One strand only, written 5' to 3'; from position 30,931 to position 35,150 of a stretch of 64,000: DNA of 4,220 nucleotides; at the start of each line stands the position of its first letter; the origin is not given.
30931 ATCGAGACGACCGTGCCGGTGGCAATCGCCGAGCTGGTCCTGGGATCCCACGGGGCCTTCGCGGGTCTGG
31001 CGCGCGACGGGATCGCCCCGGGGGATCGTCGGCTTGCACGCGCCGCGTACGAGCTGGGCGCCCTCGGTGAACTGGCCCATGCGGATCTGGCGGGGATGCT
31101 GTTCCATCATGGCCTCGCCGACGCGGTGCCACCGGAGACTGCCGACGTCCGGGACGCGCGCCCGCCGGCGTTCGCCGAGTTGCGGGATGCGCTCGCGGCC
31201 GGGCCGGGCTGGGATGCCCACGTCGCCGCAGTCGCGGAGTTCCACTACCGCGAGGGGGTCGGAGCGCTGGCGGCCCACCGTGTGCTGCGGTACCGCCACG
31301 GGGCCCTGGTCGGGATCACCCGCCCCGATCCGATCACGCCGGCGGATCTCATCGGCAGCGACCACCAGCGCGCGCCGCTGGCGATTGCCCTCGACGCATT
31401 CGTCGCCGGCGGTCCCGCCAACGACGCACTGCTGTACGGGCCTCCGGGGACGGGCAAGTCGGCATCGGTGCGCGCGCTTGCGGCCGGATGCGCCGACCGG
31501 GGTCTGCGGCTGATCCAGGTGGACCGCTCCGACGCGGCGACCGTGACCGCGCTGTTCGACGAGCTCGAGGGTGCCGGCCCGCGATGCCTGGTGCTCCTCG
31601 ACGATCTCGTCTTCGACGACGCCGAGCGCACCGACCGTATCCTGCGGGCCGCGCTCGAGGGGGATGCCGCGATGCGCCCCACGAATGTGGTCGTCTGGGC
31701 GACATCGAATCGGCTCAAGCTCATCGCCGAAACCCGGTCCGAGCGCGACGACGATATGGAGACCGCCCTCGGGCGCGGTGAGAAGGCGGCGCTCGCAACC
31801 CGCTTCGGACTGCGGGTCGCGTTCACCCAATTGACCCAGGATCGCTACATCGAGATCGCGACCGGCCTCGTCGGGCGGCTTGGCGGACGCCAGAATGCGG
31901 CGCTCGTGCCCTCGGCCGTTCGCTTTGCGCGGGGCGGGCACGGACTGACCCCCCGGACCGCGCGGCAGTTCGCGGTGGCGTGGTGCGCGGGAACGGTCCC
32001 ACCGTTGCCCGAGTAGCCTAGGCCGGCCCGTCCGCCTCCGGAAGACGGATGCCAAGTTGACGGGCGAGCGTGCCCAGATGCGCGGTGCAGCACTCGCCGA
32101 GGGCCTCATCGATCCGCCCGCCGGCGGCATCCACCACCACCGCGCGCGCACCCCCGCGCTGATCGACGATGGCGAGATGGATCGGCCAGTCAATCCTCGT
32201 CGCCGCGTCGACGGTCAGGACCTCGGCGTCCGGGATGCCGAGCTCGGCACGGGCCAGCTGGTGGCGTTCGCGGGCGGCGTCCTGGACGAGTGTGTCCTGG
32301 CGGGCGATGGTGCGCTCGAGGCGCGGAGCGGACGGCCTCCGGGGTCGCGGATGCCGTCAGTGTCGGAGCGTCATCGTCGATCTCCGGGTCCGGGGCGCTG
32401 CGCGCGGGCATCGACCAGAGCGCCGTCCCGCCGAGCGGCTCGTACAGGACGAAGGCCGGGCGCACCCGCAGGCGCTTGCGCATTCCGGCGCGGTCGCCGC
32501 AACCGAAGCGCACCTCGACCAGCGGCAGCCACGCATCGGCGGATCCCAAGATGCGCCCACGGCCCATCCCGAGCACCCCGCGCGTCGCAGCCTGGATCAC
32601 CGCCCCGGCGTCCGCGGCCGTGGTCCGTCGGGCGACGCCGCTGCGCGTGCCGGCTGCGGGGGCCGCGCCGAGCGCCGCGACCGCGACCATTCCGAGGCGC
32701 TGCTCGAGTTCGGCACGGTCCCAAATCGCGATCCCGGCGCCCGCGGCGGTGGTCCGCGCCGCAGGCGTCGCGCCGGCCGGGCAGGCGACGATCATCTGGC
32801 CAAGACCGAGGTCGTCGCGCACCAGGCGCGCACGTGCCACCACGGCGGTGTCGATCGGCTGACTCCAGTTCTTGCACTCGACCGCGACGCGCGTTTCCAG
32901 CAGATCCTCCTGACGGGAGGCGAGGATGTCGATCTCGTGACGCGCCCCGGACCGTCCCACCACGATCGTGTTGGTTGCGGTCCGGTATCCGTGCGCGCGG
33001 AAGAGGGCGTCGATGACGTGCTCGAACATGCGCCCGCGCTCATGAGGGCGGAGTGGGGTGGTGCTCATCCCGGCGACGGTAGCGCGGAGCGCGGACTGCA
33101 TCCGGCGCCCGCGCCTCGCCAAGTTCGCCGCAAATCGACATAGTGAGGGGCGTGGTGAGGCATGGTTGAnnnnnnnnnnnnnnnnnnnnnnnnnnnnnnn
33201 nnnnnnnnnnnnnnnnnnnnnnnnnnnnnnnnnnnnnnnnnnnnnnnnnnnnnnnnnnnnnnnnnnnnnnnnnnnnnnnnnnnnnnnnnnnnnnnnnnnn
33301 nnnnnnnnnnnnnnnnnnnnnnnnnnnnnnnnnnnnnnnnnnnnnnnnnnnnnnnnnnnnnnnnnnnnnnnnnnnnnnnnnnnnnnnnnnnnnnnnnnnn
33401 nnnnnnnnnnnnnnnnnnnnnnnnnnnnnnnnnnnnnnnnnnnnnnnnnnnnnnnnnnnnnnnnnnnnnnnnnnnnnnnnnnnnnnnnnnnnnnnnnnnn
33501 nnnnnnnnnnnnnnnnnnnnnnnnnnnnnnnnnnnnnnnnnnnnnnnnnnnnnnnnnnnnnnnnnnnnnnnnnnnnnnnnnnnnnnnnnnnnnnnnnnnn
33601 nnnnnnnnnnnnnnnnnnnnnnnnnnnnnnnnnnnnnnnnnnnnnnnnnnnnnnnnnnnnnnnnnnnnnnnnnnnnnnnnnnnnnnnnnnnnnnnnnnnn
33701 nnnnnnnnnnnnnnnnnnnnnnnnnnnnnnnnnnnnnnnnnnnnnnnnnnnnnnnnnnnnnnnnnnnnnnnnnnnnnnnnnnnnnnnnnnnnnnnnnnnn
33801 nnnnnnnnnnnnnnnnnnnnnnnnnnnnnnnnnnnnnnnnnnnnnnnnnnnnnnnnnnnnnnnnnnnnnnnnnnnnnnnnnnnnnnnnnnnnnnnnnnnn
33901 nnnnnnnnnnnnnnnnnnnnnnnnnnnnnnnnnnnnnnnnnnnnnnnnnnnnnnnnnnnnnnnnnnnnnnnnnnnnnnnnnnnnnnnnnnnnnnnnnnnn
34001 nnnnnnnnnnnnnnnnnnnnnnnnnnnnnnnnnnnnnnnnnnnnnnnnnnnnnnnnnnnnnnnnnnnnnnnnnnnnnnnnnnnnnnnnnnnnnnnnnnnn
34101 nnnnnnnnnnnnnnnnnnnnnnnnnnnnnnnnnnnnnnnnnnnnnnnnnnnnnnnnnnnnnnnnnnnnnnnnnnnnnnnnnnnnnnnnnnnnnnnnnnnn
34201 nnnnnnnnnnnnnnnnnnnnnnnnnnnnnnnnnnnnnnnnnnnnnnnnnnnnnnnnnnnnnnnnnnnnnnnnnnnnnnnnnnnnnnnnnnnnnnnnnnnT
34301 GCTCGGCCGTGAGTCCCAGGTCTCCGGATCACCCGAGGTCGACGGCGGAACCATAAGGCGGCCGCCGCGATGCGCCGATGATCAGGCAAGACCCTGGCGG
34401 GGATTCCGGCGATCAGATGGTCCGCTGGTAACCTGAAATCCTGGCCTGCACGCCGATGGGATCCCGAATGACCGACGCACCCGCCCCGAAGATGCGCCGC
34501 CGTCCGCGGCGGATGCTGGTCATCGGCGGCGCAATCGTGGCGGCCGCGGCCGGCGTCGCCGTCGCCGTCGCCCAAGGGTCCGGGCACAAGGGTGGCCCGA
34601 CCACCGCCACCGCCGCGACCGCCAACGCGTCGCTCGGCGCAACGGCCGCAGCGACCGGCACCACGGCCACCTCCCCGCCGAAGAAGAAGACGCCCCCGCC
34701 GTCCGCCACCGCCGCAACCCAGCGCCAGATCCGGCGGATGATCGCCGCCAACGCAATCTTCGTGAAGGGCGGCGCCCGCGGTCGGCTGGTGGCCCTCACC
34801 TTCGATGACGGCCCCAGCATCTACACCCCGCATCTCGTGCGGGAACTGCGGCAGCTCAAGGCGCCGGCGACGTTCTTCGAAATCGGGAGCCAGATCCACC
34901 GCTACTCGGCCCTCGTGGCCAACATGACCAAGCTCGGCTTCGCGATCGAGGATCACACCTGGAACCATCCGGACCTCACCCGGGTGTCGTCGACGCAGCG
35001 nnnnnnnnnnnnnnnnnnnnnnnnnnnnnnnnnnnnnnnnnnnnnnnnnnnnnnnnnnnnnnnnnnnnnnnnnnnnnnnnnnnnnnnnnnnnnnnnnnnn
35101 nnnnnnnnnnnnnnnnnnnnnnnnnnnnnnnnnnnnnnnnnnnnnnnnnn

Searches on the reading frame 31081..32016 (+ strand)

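Call 59: search_protein_families(library=pfam, proteins=[window:31081-32016:+], max_evalue=0.0001)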
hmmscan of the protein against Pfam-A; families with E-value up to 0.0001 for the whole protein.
window:31081-32016:+ (311 aa): 3 families
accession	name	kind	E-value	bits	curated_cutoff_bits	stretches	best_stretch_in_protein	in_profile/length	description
PF05673.19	DUF815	-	5.1e-58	196.6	23.8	1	69-302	6-246/249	Protein of unknown function (DUF815)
PF13191.12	AAA_16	-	9.9e-09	36.3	32.6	1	90-160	2-80/167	AAA ATPase domain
PF00004.35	AAA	-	7.5e-08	33.3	21.2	1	117-217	2-116/131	ATPase family associated with various cellular activities (AAA)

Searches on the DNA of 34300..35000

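Call 102: search_rna_families(source=window, start=34300, end=35000, threshold=gathering)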
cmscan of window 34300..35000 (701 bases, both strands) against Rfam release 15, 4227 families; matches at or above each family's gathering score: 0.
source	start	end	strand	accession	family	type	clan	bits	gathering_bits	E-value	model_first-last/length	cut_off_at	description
